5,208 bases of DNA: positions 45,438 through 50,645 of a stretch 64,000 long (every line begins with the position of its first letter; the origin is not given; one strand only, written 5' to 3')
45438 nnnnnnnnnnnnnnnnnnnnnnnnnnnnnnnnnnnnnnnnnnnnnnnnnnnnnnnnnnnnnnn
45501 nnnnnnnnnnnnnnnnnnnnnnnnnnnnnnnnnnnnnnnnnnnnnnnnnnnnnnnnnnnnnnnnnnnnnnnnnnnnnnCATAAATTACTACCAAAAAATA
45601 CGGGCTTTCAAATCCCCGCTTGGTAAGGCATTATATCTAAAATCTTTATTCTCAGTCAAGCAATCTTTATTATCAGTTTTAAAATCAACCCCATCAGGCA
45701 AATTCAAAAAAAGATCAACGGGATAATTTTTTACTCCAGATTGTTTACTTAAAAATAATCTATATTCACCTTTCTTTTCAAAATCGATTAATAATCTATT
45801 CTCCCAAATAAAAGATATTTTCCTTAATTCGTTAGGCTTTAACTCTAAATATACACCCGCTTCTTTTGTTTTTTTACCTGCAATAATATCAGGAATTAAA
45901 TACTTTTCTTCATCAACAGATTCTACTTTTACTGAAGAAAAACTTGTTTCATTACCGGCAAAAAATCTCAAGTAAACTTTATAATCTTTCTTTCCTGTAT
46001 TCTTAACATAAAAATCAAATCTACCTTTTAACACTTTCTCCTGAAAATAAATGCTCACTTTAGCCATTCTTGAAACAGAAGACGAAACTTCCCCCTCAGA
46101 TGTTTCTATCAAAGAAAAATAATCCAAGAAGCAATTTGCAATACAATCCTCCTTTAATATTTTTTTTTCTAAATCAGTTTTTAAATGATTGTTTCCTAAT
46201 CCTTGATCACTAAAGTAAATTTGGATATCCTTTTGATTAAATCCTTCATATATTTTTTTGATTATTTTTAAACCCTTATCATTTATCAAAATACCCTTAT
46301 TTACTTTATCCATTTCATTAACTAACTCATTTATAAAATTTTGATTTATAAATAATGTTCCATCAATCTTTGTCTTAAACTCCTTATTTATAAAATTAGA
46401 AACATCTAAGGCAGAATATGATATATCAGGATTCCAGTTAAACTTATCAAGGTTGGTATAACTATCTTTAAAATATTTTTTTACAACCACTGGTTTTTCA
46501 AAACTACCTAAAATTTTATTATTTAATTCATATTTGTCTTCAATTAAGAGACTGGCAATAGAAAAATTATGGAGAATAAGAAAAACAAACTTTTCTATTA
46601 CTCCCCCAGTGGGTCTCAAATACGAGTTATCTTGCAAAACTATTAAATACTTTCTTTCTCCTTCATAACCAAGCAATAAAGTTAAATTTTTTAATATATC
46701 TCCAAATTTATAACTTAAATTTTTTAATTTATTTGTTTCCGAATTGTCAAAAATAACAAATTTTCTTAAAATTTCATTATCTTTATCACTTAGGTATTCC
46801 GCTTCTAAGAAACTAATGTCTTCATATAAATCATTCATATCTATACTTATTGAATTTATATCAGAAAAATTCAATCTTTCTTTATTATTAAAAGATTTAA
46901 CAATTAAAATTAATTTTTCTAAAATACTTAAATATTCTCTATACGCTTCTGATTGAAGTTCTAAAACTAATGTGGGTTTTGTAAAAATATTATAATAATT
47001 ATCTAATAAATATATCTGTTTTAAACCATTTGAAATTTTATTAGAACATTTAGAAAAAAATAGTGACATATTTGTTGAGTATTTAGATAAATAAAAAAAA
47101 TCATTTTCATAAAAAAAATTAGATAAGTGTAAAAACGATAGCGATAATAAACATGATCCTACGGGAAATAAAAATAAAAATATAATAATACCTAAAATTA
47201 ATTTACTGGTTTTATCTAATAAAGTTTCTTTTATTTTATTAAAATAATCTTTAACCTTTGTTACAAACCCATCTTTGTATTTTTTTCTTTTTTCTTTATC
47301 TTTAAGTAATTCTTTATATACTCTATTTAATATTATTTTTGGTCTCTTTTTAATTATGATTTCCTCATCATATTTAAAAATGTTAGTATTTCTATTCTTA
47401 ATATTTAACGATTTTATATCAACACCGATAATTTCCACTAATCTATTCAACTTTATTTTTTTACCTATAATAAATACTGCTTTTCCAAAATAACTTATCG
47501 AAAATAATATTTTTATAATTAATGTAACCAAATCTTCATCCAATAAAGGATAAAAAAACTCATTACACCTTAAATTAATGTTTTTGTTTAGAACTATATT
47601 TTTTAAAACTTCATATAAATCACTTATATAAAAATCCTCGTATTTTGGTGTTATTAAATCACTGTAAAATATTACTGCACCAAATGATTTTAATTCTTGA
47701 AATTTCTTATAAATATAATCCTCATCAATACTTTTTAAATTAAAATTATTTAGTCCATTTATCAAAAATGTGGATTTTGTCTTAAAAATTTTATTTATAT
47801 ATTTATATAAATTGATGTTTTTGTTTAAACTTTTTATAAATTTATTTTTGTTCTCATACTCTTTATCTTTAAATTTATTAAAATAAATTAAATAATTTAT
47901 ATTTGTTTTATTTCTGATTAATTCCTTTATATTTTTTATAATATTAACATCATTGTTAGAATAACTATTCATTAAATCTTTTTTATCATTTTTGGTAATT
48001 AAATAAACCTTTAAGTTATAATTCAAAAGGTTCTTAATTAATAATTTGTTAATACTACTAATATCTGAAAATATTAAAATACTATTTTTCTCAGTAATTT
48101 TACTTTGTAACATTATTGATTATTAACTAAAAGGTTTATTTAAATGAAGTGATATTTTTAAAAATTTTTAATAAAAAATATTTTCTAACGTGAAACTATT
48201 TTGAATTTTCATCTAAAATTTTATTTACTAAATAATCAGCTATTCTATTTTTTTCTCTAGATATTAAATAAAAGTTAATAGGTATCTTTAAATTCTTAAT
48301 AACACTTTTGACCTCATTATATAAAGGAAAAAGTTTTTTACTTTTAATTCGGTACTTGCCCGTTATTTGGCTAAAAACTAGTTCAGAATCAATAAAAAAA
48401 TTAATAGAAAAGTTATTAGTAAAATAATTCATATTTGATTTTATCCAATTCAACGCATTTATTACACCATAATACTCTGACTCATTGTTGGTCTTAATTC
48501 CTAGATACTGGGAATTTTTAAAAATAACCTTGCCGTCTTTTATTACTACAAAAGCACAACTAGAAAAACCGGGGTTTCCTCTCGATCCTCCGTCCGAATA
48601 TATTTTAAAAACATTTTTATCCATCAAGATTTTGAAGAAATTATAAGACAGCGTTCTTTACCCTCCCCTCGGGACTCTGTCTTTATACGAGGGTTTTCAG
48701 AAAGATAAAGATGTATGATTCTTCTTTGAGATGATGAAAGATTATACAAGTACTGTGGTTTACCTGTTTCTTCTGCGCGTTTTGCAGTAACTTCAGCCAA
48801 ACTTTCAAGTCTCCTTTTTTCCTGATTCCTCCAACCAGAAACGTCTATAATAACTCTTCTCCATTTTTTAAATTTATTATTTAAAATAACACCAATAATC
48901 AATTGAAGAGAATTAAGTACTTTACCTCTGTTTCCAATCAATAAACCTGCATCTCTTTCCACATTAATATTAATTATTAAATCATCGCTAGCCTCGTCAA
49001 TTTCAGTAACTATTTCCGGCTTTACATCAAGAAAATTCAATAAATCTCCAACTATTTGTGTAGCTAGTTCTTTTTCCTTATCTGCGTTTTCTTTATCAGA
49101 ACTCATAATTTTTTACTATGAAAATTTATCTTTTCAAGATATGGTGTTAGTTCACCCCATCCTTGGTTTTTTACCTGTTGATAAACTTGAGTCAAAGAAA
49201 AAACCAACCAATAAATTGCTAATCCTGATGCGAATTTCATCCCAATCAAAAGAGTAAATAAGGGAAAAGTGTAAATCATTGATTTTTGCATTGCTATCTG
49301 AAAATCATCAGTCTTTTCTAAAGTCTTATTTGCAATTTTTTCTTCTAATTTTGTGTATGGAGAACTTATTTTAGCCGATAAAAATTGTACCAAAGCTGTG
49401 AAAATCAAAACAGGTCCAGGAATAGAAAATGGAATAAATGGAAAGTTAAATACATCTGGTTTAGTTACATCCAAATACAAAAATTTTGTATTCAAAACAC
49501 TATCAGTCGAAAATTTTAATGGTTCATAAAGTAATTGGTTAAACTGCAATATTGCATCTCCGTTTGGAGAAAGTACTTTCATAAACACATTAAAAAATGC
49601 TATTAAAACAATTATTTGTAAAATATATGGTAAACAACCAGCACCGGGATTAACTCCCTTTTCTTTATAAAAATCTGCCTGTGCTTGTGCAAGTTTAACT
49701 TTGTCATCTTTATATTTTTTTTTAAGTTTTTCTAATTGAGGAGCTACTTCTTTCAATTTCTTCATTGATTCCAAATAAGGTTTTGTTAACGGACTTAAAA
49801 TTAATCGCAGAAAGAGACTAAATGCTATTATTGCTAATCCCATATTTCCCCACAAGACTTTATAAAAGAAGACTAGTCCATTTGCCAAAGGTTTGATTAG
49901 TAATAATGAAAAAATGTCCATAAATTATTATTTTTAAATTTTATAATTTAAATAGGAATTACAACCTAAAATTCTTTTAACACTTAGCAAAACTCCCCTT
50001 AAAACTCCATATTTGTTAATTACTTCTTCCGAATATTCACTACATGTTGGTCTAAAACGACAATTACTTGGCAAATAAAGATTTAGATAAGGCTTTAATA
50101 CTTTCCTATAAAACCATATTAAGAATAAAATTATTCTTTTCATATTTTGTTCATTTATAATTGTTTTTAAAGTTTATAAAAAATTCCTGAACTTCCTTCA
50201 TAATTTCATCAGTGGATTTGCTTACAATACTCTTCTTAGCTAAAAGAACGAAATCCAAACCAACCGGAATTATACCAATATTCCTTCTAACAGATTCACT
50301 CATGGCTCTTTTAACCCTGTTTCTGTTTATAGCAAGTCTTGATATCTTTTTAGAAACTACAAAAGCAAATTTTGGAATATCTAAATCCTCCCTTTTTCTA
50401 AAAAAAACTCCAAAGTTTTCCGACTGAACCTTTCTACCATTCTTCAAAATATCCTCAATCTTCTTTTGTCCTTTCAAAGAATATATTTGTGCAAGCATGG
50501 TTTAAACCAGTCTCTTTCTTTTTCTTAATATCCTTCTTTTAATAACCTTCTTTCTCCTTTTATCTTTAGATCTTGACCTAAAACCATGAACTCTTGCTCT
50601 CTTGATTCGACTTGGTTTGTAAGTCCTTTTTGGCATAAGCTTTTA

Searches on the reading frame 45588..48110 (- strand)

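Call 11: search_protein_families(library=pfam, proteins=[window:45588-48110:-], max_evalue=0.01)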
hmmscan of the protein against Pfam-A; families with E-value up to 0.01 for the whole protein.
window:45588-48110:- (840 aa): 1 family
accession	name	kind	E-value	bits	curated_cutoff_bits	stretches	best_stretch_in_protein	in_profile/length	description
PF13196.11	DUF4012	-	8.8e-11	42.9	28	1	483-604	1-123/144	Protein of unknown function (DUF4012)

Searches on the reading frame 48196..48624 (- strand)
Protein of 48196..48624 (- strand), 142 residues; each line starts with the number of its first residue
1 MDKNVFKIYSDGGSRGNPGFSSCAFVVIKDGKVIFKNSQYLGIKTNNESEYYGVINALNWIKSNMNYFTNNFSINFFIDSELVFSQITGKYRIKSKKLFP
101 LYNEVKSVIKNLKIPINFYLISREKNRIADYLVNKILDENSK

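Call 11: search_protein_families(library=pfam, proteins=[window:48196-48624:-], max_evalue=0.01)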
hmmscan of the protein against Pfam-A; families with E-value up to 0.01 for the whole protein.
window:48196-48624:- (142 aa): 2 families
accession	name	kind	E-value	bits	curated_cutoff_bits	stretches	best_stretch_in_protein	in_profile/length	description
PF13456.12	RVT_3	-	2.5e-11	44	21.6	1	17-135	9-122/123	Reverse transcriptase-like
PF00075.30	RNase_H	-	6.9e-08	33.2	25.8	1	6-103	4-98/141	RNase H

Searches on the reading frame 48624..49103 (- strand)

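Call 11: search_protein_families(library=pfam, proteins=[window:48624-49103:-], max_evalue=0.01)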
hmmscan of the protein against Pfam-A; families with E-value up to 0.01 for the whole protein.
window:48624-49103:- (159 aa): 2 families
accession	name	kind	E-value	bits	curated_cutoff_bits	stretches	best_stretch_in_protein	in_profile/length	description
PF01424.28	R3H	-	1.7e-13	50.8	26.8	1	99-156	3-59/60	R3H domain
PF13083.13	KH_KhpA-B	-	7.4e-09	35.8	32.1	1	24-85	11-73/73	KhpA/KhpB, KH domain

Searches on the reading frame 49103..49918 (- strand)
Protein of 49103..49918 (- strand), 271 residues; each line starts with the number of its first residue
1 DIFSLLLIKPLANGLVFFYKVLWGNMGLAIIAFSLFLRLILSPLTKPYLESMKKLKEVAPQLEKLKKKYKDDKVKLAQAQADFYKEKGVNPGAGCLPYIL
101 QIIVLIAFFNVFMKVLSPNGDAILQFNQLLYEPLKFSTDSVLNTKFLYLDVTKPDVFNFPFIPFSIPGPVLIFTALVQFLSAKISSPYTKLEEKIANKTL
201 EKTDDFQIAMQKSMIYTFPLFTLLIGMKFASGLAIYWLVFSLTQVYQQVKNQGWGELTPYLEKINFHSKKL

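Call 17: search_protein_families(library=pfam, proteins=[window:49103-49918:-], max_evalue=0.01)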
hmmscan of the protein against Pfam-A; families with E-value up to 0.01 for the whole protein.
window:49103-49918:- (271 aa): 2 families
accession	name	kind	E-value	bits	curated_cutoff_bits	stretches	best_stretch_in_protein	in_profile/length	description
PF02096.25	60KD_IMP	-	9e-41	140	35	1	26-249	1-159/163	60Kd inner membrane protein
PF01956.21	EMC3_TMCO1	-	0.0056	16.9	27.1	0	197-251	77-133/169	Integral membrane protein EMC3/TMCO1-like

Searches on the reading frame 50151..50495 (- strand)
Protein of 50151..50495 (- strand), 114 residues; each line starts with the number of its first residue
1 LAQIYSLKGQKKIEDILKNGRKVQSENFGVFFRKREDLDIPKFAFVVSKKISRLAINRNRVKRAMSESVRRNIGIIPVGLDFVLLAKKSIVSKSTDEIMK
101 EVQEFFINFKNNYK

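Call 17: search_protein_families(library=pfam, proteins=[window:50151-50495:-], max_evalue=0.01)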
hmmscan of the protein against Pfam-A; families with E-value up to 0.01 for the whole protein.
window:50151-50495:- (114 aa): 1 family
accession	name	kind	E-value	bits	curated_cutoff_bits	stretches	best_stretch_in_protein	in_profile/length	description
PF00825.24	Ribonuclease_P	-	1.3e-20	73.9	22.3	1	4-107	4-106/109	Ribonuclease P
